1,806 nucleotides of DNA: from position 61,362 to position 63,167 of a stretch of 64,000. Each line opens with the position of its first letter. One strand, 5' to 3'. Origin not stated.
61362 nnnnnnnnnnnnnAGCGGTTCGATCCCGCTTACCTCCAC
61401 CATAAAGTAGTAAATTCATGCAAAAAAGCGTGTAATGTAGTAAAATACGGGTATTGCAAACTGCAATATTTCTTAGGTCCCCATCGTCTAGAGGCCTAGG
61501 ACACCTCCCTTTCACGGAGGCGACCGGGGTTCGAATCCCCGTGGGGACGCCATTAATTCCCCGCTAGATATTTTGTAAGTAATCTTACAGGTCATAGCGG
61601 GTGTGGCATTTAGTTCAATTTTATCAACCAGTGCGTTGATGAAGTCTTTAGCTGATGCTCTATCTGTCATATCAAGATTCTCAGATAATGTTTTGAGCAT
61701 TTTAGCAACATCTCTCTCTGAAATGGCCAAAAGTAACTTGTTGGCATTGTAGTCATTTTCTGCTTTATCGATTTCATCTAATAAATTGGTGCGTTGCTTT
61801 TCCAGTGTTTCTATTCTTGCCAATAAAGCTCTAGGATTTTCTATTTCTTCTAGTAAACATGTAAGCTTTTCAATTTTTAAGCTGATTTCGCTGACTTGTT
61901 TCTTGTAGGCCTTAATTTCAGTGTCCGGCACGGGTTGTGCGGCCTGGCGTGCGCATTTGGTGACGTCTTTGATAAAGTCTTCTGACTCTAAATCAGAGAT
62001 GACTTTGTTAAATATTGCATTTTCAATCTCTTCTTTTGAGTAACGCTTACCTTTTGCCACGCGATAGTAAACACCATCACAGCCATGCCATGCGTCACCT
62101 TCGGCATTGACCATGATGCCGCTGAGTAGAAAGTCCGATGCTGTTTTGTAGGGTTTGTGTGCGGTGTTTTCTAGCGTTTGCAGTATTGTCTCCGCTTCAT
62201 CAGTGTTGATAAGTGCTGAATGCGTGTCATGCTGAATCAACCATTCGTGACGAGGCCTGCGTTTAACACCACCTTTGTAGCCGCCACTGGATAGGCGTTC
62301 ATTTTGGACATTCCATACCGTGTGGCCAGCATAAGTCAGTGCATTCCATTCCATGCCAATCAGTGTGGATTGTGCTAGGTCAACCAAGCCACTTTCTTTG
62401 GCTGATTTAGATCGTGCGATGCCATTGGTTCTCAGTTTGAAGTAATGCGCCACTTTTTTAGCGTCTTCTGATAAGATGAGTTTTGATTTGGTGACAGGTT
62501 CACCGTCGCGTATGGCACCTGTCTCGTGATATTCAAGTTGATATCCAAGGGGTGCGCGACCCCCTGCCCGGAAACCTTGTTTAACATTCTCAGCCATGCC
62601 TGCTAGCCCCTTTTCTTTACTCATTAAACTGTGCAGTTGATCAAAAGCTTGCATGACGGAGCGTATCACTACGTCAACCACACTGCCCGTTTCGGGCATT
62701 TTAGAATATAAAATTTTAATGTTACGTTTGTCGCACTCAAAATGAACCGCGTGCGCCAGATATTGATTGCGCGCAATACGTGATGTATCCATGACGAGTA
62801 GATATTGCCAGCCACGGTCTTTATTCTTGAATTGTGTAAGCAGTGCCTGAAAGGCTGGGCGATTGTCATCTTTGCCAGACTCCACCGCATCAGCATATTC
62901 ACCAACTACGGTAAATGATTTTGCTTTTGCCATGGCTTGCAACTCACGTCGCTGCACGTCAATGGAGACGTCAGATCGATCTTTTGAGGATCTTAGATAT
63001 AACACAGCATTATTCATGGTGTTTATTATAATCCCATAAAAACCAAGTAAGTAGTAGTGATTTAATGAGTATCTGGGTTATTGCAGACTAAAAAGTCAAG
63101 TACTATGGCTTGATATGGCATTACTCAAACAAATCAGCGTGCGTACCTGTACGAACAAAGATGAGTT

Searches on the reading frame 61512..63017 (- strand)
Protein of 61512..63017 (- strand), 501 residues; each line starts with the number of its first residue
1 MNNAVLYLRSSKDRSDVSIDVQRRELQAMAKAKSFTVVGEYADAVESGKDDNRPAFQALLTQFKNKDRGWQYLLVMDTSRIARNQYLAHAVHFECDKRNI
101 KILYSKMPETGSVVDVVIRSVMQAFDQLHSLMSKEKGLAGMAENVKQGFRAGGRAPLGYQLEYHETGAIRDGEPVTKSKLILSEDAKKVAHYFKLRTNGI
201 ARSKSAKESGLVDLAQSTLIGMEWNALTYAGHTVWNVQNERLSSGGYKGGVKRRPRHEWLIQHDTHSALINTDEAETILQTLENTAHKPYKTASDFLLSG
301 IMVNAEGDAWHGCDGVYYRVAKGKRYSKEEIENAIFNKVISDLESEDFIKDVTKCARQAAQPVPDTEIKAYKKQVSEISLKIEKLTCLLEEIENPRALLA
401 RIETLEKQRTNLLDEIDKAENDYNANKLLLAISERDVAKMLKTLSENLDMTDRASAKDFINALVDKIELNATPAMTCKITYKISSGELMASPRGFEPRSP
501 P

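Call 60: search_protein_families(library=pfam, proteins=[window:61512-63017:-], max_evalue=0.00001)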
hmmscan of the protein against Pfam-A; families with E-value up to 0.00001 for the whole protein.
window:61512-63017:- (501 aa): 1 family
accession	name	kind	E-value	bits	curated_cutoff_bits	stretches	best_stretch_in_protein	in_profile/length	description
PF00239.26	Resolvase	-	3.1e-19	69.9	23.3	1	4-148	1-143/145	Resolvase, N terminal domain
